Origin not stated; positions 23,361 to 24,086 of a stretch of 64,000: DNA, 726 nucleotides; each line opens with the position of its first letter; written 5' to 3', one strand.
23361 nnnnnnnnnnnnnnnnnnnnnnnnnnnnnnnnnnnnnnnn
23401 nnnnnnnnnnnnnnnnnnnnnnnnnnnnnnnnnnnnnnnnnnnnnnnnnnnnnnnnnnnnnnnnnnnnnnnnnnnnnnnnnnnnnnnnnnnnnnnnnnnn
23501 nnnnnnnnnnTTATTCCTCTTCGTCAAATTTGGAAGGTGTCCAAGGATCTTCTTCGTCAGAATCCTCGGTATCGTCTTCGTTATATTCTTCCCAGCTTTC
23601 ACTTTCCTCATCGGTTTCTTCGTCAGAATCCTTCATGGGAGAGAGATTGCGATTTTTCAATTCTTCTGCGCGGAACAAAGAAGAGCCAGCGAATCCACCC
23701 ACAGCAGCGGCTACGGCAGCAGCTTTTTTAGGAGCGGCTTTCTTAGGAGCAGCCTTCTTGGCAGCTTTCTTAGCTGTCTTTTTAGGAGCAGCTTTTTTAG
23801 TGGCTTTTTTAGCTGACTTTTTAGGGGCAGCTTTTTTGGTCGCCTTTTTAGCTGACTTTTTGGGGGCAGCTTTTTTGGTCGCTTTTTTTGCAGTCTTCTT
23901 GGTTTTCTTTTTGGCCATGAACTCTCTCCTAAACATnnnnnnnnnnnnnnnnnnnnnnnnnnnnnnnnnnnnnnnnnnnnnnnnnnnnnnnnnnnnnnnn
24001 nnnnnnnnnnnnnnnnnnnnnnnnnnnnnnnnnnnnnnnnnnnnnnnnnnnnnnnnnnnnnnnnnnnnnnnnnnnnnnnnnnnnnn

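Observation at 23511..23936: Histone-H1-like KKAAPKK-repeat protein with a poly-acidic Ser/Asp/Glu tail, operonic with rpsT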

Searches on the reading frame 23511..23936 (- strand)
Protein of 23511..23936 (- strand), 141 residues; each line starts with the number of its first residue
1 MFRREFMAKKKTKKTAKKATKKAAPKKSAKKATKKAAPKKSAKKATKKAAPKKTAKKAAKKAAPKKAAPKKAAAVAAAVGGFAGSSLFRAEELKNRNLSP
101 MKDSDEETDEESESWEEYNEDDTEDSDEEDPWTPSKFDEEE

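Call 4: search_protein_families(library=pfam, proteins=[window:23511-23936:-], max_evalue=1)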
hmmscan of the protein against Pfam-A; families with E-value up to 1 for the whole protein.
window:23511-23936:- (141 aa): 1 family
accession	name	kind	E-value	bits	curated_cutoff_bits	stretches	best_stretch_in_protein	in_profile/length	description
PF09507.16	CDC27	-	0.49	10.2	24.5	1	9-135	171-297/443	DNA polymerase subunit Cdc27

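Call 5: search_protein_families(library=ncbifam, proteins=[window:23511-23936:-], max_evalue=1)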
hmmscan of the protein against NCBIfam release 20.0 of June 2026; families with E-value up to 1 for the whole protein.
window:23511-23936:- (141 aa): 9 families
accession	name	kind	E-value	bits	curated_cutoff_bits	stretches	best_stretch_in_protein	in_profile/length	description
NF038053.1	hist_H1_lk_Burk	equivalog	0.00098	19.4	80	1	9-78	79-168/195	histone H1-like DNA-binding protein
NF004560.0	PRK05901.1-1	equivalog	0.0041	16.3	711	1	10-128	40-162/516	RNA polymerase sigma factor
NF004561.0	PRK05901.1-3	equivalog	0.06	12.5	582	1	8-130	65-189/537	RNA polymerase sigma factor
NF010381.0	PRK13808.1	equivalog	0.13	11.7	426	1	9-77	221-289/335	adenylate kinase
NF011313.0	PRK14724.1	equivalog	0.27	8.9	1088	1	11-80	856-928/988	DNA topoisomerase III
NF003377.0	PRK04452.1-3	subfamily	0.31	10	527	1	10-107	326-418/432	acetyl-CoA decarbonylase/synthase complex subunit delta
NF033483.0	PknB_PASTA_kin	equivalog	0.57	9.1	450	1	9-109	276-378/563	Stk1 family PASTA domain-containing Ser/Thr kinase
NF050813.1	CellDivFtsNCaul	equivalog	0.65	10.1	300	1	11-86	127-203/268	cell division protein FtsN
NF005847.0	PRK07764.2-3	equivalog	0.7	7.7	1670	1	19-136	715-825/1078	DNA polymerase III subunit gamma and tau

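Call 7: find_homologous_proteins(query=window:23514-23918:-, max_evalue=0.001)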
Query seq(135 aa) (135 aa): 16 proteins with E <= 0.001 among 8000 candidates.
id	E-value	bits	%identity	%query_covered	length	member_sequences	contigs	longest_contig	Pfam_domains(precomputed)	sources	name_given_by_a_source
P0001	2.6e-23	101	48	62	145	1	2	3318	-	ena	-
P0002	7.5e-7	48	-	-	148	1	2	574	PF02201.24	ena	-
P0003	9.4e-7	47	-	-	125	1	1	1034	-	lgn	-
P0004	5.0e-6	45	-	-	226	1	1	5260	PF06983.20,PF00903.32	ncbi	-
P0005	9.2e-6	44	-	-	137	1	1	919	PF02201.24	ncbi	-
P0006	1.6e-5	43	-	-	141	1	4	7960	PF02201.24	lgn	-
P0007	4.6e-5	42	-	-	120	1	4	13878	PF02201.24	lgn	-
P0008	7.3e-5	41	-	-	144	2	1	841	-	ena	-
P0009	8.1e-5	41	-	-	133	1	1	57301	PF02201.24,PF26291.1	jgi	jgi:chromatin remodeling complex protein RSC6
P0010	1.4e-4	40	-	-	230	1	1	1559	PF01978.26,PF03965.23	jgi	jgi:predicted transcriptional regulator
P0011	3.5e-4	39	-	-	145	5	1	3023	PF02201.24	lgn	-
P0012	3.7e-4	39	-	-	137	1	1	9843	PF02201.24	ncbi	-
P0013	4.2e-4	39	37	52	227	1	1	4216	PF08534.17,PF00578.28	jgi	-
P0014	4.6e-4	39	-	-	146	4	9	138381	PF02201.24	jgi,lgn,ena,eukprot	jgi:chromatin remodeling complex protein RSC6|eukprot:Opistho-1_new@56284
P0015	9.2e-4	38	-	-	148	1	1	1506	-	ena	-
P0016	9.4e-4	38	-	-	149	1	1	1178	PF02201.24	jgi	jgi:chromatin remodeling complex protein RSC6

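Call 10: find_encoding_contigs(protein=P0001, flank=5000)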
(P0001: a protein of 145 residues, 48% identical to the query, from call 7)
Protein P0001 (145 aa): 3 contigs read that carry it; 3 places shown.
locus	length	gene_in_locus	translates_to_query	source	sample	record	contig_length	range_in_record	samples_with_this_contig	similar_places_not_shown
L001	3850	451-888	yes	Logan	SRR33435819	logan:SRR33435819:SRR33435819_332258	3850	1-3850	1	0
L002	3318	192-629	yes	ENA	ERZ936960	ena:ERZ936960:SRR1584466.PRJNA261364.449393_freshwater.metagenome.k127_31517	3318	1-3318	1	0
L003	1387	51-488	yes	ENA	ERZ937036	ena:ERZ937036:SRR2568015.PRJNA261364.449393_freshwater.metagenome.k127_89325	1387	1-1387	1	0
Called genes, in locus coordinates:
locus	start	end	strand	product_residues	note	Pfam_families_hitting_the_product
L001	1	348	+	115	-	?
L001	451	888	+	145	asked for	-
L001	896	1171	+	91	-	PF01649:Ribosomal_S20p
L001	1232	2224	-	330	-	PF21694:DNA_pol3_delta_C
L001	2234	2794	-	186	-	PF04390:LptE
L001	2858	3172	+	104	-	PF05258:DciA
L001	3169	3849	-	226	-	?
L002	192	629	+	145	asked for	-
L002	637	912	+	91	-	PF01649:Ribosomal_S20p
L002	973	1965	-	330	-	PF21694:DNA_pol3_delta_C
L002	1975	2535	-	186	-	PF04390:LptE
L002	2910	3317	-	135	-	?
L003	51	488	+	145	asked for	-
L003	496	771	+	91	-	PF01649:Ribosomal_S20p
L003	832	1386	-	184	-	?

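Call 11: find_encoding_contigs(protein=window:23511-23936:-, flank=5000)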
Protein window:23511-23936:- (141 aa): no gene with exactly this product is on record in the collection.

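Call 22: search_protein_representatives(alignment_id=A1)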
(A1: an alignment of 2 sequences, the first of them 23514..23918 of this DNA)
Query: 2 sequences, 151 profile positions. Proteins with E-value up to 0.001 (for the whole library): 39; up to 1e-10: 5; up to 1e-30: 1. The best 39 are listed.
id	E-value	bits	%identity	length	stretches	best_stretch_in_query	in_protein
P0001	3.1e-66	238.8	-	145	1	1-151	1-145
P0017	3.3e-25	105.6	-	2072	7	10-75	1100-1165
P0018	2.4e-24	102.8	-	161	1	12-150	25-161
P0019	4.5e-13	66.2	-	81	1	66-150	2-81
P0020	1.6e-12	64.5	-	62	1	87-151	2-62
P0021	2.7e-09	54.0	-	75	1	77-150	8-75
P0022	8.8e-09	52.3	-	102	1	12-81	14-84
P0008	2.8e-08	50.6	-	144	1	16-150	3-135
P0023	1.7e-07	48.1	-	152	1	4-140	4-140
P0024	2.7e-07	47.5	-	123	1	21-135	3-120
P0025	2.8e-07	47.4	-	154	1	25-92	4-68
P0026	5.0e-07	46.6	-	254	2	13-79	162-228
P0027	1.2e-06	45.3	-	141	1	1-80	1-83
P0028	1.4e-06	45.2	-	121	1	16-124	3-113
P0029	1.4e-06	45.1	-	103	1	18-98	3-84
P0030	1.8e-06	44.8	-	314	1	9-130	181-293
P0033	4.0e-06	43.6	-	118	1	23-137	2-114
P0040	6.8e-05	39.7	-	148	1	13-145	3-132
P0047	2.9e-04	37.6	-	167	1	21-137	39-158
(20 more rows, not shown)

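Call 24: find_encoding_contigs(protein=P0018, flank=6000, max_places=4)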
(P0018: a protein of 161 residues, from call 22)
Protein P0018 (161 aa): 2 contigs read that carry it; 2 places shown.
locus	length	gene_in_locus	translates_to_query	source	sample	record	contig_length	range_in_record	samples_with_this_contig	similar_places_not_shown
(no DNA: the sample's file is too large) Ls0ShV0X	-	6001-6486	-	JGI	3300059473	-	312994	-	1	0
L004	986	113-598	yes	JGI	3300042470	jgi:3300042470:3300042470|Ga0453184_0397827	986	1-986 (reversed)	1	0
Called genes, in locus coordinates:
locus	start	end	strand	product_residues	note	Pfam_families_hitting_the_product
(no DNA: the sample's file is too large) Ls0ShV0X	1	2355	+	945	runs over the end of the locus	PF04760:IF2_N, PF04760:IF2_N, PF00009:GTP_EFTU, PF00025:Arf (weak), PF01926:MMR_HSR1, PF02421:FeoB_N (weak), PF22042:EF-G_D2, PF11987:IF-2, +1 more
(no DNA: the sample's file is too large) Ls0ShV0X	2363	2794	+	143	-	PF02033:RBFA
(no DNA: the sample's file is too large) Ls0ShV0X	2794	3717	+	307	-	PF01509:TruB_N, PF16198:TruB_C_2 (weak)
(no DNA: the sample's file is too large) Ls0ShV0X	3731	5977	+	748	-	PF13400:Tad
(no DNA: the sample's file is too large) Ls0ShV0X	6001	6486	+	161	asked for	-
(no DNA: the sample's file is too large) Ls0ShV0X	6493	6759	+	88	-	PF01649:Ribosomal_S20p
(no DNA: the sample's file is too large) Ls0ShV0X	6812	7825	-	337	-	PF21694:DNA_pol3_delta_C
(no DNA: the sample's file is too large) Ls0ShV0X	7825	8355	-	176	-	PF04390:LptE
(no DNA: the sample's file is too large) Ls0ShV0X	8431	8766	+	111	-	PF05258:DciA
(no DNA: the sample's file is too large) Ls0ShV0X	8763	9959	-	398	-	PF06245:DUF1015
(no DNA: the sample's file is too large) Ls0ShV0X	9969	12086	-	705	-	PF13432:TPR_16 (faint), PF14559:TPR_19 (faint), PF00515:TPR_1 (faint), PF07719:TPR_2 (faint), PF13181:TPR_8 (faint), PF13428:TPR_14 (faint)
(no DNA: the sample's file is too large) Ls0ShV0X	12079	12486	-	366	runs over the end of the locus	PF01168:Ala_racemase_N, PF00842:Ala_racemase_C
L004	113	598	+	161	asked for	-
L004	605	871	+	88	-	PF01649:Ribosomal_S20p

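Call 25: find_encoding_contigs(protein=P0019, flank=6000, max_places=4)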
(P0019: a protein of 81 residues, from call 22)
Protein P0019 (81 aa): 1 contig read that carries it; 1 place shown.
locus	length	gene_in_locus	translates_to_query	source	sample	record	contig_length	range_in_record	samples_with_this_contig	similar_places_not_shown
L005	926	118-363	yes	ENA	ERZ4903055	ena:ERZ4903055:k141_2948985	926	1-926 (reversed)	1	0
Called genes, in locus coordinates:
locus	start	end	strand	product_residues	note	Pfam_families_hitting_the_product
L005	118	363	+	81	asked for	-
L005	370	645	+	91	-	PF01649:Ribosomal_S20p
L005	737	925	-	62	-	?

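Call 26: find_encoding_contigs(protein=P0021, flank=6000, max_places=4)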
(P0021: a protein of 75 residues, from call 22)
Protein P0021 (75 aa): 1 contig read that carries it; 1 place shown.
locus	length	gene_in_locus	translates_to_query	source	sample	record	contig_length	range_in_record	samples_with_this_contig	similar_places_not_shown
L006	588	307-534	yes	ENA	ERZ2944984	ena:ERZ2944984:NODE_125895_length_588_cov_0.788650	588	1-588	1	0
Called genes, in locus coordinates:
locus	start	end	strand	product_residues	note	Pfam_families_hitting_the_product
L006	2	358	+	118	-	?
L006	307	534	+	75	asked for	-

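Call 31: find_related_loci(query=A2, collection=genome_contigs, flank=4000)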
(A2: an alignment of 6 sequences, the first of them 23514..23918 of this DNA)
Query A2 (135 aa) in genome_contigs; peptide patterns used: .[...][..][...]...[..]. (x = any residue, [..] = any of these).
203 stretches matched a pattern; 2 encode a relative of the query (tblastn E <= 1e-3); 2 distinct loci.
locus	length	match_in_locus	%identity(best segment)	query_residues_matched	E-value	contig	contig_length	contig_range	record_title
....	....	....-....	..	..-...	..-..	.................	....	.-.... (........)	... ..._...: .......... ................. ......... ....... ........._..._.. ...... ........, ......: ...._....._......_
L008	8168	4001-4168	59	81-134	3e-7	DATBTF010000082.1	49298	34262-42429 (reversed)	MAG TPA_asm: Bdellovibrionota bacterium isolate SMAG_U4176 k141_846330, whole genome shotgun sequence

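Call 34: find_encoding_contigs(protein=P0008, flank=4000, max_places=3)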
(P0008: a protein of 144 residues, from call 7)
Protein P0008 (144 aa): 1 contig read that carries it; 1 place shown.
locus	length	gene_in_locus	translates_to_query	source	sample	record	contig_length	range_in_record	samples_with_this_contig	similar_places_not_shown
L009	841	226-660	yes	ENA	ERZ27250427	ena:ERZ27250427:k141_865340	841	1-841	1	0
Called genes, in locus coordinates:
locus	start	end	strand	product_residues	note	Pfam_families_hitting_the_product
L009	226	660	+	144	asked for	-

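Call 35: find_encoding_contigs(protein=P0040, flank=4000, max_places=3)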
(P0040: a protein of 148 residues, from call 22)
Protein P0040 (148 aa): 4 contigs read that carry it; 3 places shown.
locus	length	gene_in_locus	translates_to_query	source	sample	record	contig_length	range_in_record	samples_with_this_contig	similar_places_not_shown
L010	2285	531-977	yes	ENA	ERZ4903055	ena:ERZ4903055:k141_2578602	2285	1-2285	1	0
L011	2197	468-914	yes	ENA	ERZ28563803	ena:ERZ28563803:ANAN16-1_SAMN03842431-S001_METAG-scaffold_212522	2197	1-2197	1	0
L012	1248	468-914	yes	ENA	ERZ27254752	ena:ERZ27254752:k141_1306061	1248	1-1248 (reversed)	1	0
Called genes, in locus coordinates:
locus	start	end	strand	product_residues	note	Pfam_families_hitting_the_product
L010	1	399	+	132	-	?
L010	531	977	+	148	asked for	-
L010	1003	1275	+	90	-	PF01649:Ribosomal_S20p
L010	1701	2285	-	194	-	?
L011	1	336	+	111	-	?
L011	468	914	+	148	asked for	-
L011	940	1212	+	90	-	PF01649:Ribosomal_S20p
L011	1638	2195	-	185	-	?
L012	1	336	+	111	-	?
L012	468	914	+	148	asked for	-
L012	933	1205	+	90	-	PF01649:Ribosomal_S20p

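Call 36: find_encoding_contigs(protein=P0023, flank=4000, max_places=3)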
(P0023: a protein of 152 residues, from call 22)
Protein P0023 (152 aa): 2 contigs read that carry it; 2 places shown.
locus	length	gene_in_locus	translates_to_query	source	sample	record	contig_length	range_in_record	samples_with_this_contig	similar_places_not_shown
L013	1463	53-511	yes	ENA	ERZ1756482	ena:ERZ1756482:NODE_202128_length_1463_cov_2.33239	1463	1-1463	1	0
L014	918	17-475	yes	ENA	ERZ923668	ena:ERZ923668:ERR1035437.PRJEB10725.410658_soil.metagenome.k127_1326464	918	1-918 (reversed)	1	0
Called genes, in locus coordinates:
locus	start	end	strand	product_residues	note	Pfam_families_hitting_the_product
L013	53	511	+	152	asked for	-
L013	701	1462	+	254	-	?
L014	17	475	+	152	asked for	-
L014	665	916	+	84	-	?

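Call 41: find_homologous_proteins(query=A3, max_evalue=0.01)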
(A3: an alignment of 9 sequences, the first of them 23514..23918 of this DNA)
Query A3 (9 sequences) (135 aa, profile of the alignment): 83 proteins with E <= 0.01 among 8000 candidates.
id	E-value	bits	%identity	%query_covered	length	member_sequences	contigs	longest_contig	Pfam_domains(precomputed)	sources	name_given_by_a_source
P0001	2.2e-38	150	48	62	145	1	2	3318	-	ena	-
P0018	2.5e-38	150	54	72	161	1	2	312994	-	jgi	jgi:hypothetical protein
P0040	5.2e-25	106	-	-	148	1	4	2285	-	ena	-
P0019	5.4e-23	100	52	59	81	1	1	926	-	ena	-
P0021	4.7e-18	84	90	7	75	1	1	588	-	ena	-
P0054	1.4e-6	47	-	-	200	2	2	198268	PF06983.20,PF00903.32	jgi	-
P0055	1.5e-6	47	-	-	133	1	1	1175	PF02201.24,PF26291.1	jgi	jgi:upstream activation factor subunit UAF30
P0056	1.6e-6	47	-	-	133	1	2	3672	PF02201.24,PF26291.1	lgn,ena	-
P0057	3.0e-6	46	-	-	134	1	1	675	PF02201.24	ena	-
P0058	3.3e-6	46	-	-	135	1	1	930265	PF02201.24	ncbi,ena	-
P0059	5.4e-6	45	-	-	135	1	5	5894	PF02201.24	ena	-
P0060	8.0e-6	44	-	-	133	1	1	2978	PF02201.24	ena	-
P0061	1.7e-5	43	-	-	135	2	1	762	PF02201.24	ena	-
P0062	1.8e-5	43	-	-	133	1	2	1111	PF02201.24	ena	-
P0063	2.6e-5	43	-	-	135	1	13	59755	PF02201.24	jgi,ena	jgi:upstream activation factor subunit UAF30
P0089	5.3e-4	38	-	-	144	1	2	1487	-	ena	-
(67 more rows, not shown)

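Call 42: find_related_loci(query=A3, collection=metagenome_contigs, flank=3000)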
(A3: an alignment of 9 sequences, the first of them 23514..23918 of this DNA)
Query A3 (135 aa) in metagenome_contigs; peptide patterns used: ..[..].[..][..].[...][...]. (x = any residue, [..] = any of these).
600 stretches matched a pattern (row limit reached: there are more); 4 encode a relative of the query (tblastn E <= 1e-3); 4 distinct loci.
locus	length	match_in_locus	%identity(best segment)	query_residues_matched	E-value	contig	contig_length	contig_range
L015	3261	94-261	66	82-135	3e-14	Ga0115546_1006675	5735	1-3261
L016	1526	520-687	66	82-135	4e-14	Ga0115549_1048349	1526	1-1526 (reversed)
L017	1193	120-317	76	72-135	3e-10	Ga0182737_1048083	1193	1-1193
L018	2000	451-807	60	21-135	7e-9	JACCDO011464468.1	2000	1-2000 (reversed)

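Call 53: predict_structure(alignment_id=A4)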
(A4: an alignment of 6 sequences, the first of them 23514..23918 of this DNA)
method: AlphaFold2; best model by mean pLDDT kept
length: 135 residues; sequences in the alignment: 6
mean_pLDDT: 55.2   pTM: 0.11
mean pLDDT of the five models: 55.2, 54.2, 52.9, 52.4, 52.1
residues with pLDDT >= 90: 0; 70-90: 0; 50-70: 123; < 50: 12
segments of 3 or more residues with pLDDT < 50: none
pLDDT, mean of each block of 10 residues (from residue 1): 58 58 55 54 54 54 55 52 54 52 53 54 61 57
secondary structure: DSSP gave nothing for this model
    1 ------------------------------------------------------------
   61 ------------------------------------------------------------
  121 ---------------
elements in order:

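Call 61: list_cluster_members(proteins=[P0018, P0003, P0015, P0023, P0024, P0028, P0033, P0047, P0030, P0089])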
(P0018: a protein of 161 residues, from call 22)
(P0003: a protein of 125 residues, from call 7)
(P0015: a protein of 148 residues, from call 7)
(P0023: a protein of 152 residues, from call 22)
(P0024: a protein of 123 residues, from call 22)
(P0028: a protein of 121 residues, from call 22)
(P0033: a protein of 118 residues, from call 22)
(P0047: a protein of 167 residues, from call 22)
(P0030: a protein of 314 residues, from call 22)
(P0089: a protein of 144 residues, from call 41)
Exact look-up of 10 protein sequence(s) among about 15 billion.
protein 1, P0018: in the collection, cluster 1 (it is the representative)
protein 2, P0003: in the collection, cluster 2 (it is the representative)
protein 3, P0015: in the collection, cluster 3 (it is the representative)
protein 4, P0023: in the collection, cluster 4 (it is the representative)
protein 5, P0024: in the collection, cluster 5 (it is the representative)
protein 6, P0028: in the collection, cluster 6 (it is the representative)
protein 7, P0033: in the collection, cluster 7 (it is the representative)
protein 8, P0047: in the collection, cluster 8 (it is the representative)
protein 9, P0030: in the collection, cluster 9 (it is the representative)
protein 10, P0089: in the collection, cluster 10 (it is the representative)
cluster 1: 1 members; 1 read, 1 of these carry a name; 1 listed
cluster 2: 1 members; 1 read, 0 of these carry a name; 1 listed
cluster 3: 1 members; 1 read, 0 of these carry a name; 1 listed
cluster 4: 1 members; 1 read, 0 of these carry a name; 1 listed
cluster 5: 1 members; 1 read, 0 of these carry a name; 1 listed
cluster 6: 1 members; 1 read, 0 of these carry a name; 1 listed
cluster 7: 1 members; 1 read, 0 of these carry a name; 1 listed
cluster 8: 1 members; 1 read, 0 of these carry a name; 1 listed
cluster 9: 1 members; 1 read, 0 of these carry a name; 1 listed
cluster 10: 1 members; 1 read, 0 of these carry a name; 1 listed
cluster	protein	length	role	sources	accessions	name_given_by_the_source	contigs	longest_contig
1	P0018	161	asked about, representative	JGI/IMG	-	hypothetical protein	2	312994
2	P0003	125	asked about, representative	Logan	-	-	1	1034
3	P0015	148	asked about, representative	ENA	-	-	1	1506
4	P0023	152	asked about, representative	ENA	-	-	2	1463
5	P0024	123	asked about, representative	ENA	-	-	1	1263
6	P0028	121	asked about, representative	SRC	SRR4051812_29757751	-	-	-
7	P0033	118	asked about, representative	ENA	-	-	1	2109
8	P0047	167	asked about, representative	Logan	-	-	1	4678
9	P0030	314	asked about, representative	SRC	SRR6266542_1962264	-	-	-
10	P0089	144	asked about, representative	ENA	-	-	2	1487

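Call 62: find_encoding_contigs(protein=P0047, flank=5000, max_places=2)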
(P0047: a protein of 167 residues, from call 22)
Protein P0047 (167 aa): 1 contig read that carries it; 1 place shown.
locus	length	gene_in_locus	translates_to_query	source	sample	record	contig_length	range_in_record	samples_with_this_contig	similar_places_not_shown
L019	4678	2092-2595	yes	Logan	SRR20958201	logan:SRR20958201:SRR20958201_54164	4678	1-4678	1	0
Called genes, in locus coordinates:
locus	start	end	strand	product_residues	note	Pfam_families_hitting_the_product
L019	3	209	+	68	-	?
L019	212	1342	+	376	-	PF01068:DNA_ligase_A_M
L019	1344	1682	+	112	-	-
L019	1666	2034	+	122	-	-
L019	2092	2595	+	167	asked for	-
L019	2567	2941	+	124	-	-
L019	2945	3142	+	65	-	-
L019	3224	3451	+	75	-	-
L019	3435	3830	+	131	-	-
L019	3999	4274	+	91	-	-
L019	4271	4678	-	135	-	?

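Call 63: search_solved_structures(query=window:23514-23918:-, max_evalue=1)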
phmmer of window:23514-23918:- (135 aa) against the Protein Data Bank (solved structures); distinct sequences matched with E-value up to 1: 4.
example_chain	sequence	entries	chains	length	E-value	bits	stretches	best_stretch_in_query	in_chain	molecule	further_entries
9wyp_Z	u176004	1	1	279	0.35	14.9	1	18-79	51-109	CCPI-S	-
9k7v_S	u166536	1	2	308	0.51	14.4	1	28-81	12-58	LhcbS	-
7k78_A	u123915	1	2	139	0.66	14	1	5-51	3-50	Cse4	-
7dbh_A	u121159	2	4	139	0.78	13.8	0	5-39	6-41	Histone H3mm18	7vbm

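Call 76: find_encoding_contigs(protein=window:23511-23918:-, flank=3000, max_places=5)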
Protein window:23511-23918:- (135 aa): no gene with exactly this product is on record in the collection.

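Call 84: find_related_loci(query=A3, collection=viral_contigs, flank=3000)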
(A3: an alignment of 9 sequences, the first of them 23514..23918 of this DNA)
Query A3 (135 aa) in viral_contigs; peptide patterns used: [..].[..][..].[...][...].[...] (x = any residue, [..] = any of these).
89 stretches matched a pattern, but none encodes a relative of the query by tblastn (E <= 1e-3).
